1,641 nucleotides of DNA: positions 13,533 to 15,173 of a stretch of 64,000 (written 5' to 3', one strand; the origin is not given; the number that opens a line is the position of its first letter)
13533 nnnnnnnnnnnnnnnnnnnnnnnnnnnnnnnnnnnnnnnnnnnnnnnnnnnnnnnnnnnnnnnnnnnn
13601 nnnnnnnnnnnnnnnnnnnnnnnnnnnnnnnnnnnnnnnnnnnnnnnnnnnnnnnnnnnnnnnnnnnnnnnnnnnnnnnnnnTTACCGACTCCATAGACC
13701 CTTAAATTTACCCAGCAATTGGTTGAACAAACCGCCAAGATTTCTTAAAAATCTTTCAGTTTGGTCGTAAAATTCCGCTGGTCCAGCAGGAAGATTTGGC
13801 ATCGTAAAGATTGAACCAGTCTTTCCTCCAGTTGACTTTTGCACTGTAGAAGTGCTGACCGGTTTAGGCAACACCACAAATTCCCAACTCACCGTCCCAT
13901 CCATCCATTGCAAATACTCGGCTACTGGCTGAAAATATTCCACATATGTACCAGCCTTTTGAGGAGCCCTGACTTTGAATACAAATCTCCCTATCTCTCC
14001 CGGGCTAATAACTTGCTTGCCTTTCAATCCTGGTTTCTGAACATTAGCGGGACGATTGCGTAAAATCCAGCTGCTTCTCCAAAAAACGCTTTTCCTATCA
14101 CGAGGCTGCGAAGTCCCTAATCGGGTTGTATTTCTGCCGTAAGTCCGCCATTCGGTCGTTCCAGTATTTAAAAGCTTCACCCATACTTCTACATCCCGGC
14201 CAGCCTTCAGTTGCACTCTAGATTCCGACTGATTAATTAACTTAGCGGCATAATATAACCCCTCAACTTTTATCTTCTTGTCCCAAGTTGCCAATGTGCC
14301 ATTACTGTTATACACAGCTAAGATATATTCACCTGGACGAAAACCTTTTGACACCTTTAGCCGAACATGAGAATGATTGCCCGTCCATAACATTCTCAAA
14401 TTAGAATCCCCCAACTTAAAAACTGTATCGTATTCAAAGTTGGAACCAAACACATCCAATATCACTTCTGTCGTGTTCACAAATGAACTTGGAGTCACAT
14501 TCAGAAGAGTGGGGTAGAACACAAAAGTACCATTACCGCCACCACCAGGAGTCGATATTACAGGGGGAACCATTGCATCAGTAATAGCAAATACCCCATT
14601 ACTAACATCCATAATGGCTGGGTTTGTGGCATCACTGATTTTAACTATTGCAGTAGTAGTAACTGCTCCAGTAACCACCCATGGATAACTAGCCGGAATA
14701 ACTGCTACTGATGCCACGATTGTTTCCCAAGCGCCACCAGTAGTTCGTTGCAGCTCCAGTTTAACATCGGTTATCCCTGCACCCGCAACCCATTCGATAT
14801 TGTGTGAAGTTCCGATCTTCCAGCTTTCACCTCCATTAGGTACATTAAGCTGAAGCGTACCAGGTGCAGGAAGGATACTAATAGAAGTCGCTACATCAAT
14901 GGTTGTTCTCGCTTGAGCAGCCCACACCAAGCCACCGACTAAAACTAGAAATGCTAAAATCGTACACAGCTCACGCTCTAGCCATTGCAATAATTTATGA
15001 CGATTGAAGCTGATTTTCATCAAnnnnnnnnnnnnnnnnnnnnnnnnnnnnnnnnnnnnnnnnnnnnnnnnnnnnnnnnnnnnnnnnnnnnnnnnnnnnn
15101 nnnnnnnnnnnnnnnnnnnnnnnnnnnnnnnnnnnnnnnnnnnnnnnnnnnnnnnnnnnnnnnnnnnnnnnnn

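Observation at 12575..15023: Tandem paralogous surface proteins with a conserved '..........' N-terminal leader and poly-Gly linkers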

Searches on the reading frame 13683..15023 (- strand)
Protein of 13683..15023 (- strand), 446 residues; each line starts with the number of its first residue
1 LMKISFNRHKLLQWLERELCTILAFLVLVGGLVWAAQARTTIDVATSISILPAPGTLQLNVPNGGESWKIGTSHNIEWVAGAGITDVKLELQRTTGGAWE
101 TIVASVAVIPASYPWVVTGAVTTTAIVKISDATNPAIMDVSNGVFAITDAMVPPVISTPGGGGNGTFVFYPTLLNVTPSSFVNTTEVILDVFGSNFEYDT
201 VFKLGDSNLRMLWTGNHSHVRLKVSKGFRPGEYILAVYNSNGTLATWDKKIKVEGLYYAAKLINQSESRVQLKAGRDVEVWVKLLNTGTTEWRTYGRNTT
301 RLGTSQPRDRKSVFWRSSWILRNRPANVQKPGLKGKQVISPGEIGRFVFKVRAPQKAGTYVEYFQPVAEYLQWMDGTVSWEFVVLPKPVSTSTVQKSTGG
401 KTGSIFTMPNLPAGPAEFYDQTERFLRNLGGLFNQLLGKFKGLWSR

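Call 4: search_protein_families(library=pfam, proteins=[window:13683-15023:-], max_evalue=1)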
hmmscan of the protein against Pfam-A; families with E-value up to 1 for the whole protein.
window:13683-15023:- (446 aa): 2 families
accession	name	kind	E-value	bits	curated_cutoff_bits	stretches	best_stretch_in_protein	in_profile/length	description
PF16158.11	N_BRCA1_IG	-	0.0069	17.4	28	1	278-365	14-89/108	Ig-like domain from next to BRCA1 gene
PF10342.15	Kre9_KNH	-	0.26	12.5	24.6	1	62-125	2-61/94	Kre9/KNH-like N-terminal Ig-like domain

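Call 8: find_homologous_proteins(query=window:13683-15020:-, max_evalue=0.001)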
Query window:13683-15020:- (445 aa): 43 proteins with E <= 0.001 among 8000 candidates.
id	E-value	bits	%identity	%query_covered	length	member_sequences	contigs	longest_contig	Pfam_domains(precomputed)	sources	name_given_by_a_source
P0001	9.2e-183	626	64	98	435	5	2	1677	-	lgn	-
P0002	3.2e-177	608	66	92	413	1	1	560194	-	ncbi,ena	-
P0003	4.9e-122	426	46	99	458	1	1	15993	PF01833.31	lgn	-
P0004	3.0e-99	351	37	88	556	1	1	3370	PF16158.12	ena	-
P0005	5.1e-99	350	43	99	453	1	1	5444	-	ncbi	ncbi:MAG: hypothetical protein V1826_02520 [bacterium]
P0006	2.2e-94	335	37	88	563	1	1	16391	PF16158.12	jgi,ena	-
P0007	2.1e-91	325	36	84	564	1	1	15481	PF16158.12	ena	-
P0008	1.2e-63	234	39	24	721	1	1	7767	PF10342.16,PF14610.13,PF21471.4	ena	-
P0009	2.9e-63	232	35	98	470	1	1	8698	-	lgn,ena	-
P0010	1.1e-59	221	35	99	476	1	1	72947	-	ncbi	ncbi:MAG: hypothetical protein V1807_01240 [Patescibacteria group bacterium]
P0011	2.0e-57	213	37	49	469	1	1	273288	-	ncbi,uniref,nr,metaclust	ncbi:hypothetical protein A2V68_00930 [candidate division Kazan bacterium RBG_13_50_9]|uniref:Unchar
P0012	4.5e-54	202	35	96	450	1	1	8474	-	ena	-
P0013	1.2e-52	197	35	95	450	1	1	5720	-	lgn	-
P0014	4.0e-51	192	35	99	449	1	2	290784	-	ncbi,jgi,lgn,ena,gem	ncbi:MAG: hypothetical protein WC805_02180 [Patescibacteria group bacterium]|jgi:hypothetical protei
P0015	7.3e-45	172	48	33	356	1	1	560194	-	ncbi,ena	-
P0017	2.3e-39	154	40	22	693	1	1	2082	PF13360.14,PF10342.16,PF13570.14,PF21471.4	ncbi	ncbi:MAG: PQQ-binding-like beta-propeller repeat protein, partial [Candidatus Heimdallarchaeota arch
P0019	3.6e-33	133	36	29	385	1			PF10342.16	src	-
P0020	3.7e-29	120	37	25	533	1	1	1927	PF17957.8,PF10342.16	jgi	jgi:hypothetical protein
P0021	4.2e-24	103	46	21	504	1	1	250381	PF10342.16,PF21471.4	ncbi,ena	-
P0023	1.1e-16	79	43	21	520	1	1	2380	PF02494.23,PF10342.16,PF25788.3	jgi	jgi:hypothetical protein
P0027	2.0e-10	58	30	33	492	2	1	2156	PF10342.16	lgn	-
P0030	7.5e-10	56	37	22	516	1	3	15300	PF17957.8,PF10342.16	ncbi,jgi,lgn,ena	-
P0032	2.3e-9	55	38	26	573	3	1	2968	PF03160.21,PF10342.16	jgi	-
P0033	2.4e-8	51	33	22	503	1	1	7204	PF10342.16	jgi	jgi:hypothetical protein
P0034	2.9e-8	51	28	31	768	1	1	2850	PF13229.13,PF10342.16,PF18962.8,PF13860.13,PF05048.20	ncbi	-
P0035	3.9e-8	51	35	29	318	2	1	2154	PF10342.16,PF18962.8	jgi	jgi:hypothetical protein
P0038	9.1e-7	46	35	21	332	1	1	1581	PF10342.16,PF06739.18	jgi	jgi:hypothetical protein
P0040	1.4e-5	42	35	24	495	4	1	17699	PF00963.25,PF10342.16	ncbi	-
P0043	6.9e-4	37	33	22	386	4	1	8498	PF17957.8,PF10342.16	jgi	jgi:hypothetical protein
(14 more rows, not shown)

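Call 10: find_encoding_contigs(protein=P0015, flank=10000, max_places=3)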
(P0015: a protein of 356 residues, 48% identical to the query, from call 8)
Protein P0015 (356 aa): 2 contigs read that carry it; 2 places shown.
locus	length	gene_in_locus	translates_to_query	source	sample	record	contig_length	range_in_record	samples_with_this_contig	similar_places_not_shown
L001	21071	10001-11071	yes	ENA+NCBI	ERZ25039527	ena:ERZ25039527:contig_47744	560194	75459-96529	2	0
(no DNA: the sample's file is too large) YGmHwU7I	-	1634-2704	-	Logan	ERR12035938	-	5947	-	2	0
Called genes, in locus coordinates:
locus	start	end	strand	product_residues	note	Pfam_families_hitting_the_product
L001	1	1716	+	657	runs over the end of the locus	-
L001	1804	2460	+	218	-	PF01245:Ribosomal_L19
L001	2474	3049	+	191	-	PF01351:RNase_HII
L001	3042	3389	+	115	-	PF08378:NERD (weak), PF02021:UPF0102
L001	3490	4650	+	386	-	PF08529:NusA_N, PF00575:S1 (weak), PF13184:KH_NusA_1st, PF26594:KH_NusA_2nd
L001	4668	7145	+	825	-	PF02861:Clp_N, PF23569:NBD_SMAX1 (weak), PF00004:AAA, PF17871:AAA_lid_9, PF00004:AAA, PF07724:AAA_2, PF07728:AAA_5, PF10431:ClpB_D2-small, +7 more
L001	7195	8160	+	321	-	PF01850:PIN (faint), PF01938:TRAM (weak)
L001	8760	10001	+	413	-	-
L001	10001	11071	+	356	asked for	-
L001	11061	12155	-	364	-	PF01926:MMR_HSR1, PF02421:FeoB_N, PF06071:YchF-GTPase_C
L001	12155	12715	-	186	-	PF08207:EFP_N, PF01132:EFP, PF09285:Elong-fact-P_C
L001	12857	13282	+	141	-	-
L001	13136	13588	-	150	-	PF00436:SSB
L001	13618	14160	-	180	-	PF01250:Ribosomal_S6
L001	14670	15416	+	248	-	PF13365:Trypsin_2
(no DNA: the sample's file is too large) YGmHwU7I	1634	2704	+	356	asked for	-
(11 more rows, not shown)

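Call 11: find_encoding_contigs(protein=P0003, flank=8000, max_places=3)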
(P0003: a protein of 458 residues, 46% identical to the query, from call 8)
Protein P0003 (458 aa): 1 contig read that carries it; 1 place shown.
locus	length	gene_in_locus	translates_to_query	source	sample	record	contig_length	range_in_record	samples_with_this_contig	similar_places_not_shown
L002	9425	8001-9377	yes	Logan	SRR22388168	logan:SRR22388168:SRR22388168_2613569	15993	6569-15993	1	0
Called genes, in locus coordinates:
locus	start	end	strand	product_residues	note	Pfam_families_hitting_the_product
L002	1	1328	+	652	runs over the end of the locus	-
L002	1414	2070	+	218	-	PF01245:Ribosomal_L19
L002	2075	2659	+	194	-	PF01351:RNase_HII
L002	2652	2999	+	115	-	PF02021:UPF0102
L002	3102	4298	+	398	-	PF08529:NusA_N, PF00575:S1 (weak), PF13184:KH_NusA_1st, PF26594:KH_NusA_2nd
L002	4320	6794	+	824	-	PF02861:Clp_N, PF23569:NBD_SMAX1 (weak), PF00004:AAA, PF17871:AAA_lid_9, PF00004:AAA, PF07724:AAA_2, PF07728:AAA_5, PF10431:ClpB_D2-small, +6 more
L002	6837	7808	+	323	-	PF01850:PIN (faint)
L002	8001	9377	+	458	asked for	PF01833:TIG (weak)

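Call 13: search_protein_families(library=ncbifam, proteins=[window:13683-15020:-, P0011, P0004], max_evalue=1)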
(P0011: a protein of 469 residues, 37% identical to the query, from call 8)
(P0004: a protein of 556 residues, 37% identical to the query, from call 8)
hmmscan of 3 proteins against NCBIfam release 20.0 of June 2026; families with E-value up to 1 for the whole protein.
window:13683-15020:- (445 aa): 0 families

P0011 (469 aa): 0 families

P0004 (556 aa): 1 family
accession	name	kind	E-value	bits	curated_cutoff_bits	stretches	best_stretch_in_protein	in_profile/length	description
NF058597.1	CoaZ_rpt_PGGG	domain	4.7e-07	29.8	30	1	160-234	2-79/88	choice-of-anchor Z repeating domain-containing protein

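Call 36: predict_structure(alignment_id=A5)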
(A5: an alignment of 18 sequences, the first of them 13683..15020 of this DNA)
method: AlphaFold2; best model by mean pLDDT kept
length: 445 residues; sequences in the alignment: 18
mean_pLDDT: 73.2   pTM: 0.40
mean pLDDT of the five models: 73.2, 73.1, 69.1, 66.1, 65.7
residues with pLDDT >= 90: 72; 70-90: 239; 50-70: 51; < 50: 83
segments of 3 or more residues with pLDDT < 50: 1-3, 38-48, 151-165, 307-321, 389-423
pLDDT, mean of each block of 10 residues (from residue 1): 60 81 81 57 42 82 77 86 89 82 78 84 88 88 74 35 56 90 87 86 88 77 83 89 87 85 90 84 90 83 61 41 73 84 88 78 81 85 71 33 31 34 51 62 50
secondary structure, 60 per line:
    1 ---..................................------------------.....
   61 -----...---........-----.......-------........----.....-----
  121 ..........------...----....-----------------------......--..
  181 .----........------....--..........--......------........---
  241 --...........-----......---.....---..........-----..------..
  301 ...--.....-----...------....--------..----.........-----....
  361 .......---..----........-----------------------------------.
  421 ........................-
elements in order: H4-37 E56-60 E66-68 E72-79 E85-91 E99-106 E111-115 E121-130 E137-139 E144-147 E171-176 E179-181 E186-193 E200-203 E206-215 E218-223 E230-237 E243-253 E259-264 E268-272 E276-285 E299-303 H306-310 E325-328 E343-351 E357-367 E377-384 H420-444

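Call 39: fold_search(model_id=the predicted structure, library=pdb)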
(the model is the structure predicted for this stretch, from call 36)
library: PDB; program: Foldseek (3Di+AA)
matches with E <= 10: 1935; with E <= 0.001: 561
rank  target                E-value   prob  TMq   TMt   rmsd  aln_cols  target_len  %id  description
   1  5l5g_C                5.6e-10  1.00  0.18  0.09  22.8       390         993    9  Plexin A2 full extracellular region, domains 1 to 8 modeled, data to 10 angstrom (released 2016-07-06)
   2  7sqc_F0               7.3e-10  1.00  0.19  0.26  30.7       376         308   11  Ciliary C1 central pair apparatus isolated from Chlamydomonas reinhardtii (released 2022-04-13)
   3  4aq1_C                1.4e-09  1.00  0.17  0.14  16.3       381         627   13  Structure of the SbsB S-layer protein of Geobacillus stearothermophilus PV72p2 in complex with nanobody KB6 (released 2012-06-13)
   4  6e57_A                2.2e-09  1.00  0.16  0.17  18.9       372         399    9  Bacteroides ovatus mixed-linkage glucan utilization locus (MLGUL) SGBP-B in complex with mixed-linkage heptasaccharide (released 2019-05-29)
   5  5l5l_A                2.9e-09  1.00  0.19  0.09  25.4       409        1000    8  Plexin A4 full extracellular region, domains 1 to 8 modeled, data to 8 angstrom, spacegroup P2(1) (released 2016-07-06)
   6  6e57_D                2.9e-09  1.00  0.16  0.18  18.4       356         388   10  Bacteroides ovatus mixed-linkage glucan utilization locus (MLGUL) SGBP-B in complex with mixed-linkage heptasaccharide (released 2019-05-29)
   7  6eg0_B                4.1e-09  1.00  0.16  0.22  30.8       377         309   11  Crystal structure of Dpr4 Ig1-Ig2 in complex with DIP-Eta Ig1-Ig3 (released 2018-11-28)
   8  6e57_C                6.5e-09  1.00  0.16  0.18  18.1       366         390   10  Bacteroides ovatus mixed-linkage glucan utilization locus (MLGUL) SGBP-B in complex with mixed-linkage heptasaccharide (released 2019-05-29)
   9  5l56_A                6.9e-09  1.00  0.19  0.08  22.3       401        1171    9  Plexin A1 full extracellular region, domains 1 to 10, to 4 angstrom (released 2016-07-06)
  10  6e57_B                7.6e-09  1.00  0.16  0.18  17.1       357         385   10  Bacteroides ovatus mixed-linkage glucan utilization locus (MLGUL) SGBP-B in complex with mixed-linkage heptasaccharide (released 2019-05-29)
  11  7som_D                9.8e-09  1.00  0.20  0.08  28.4       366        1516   11  Ciliary C2 central pair apparatus isolated from Chlamydomonas reinhardtii (released 2022-04-13)
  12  3shs                  1.1e-08  1.00  0.17  0.23  26.9       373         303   10  Three N-terminal domains of the bacteriophage RB49 Highly Immunogenic Outer Capsid protein (Hoc) (released 2011-06-29)
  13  6efy_A                2.2e-08  1.00  0.15  0.19  27.4       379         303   11  Crystal Structure of DIP-Alpha Ig1-3 (released 2018-11-28)
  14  5l5k                  3.0e-08  1.00  0.18  0.08  22.6       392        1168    8  Plexin A4 full extracellular region, domains 1 to 10, data to 7.5 angstrom, spacegroup P4(1) (released 2016-07-06)
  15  3q2w_A                3.5e-08  1.00  0.18  0.16  32.4       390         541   10  Crystal structure of mouse N-cadherin ectodomain (released 2011-02-23)
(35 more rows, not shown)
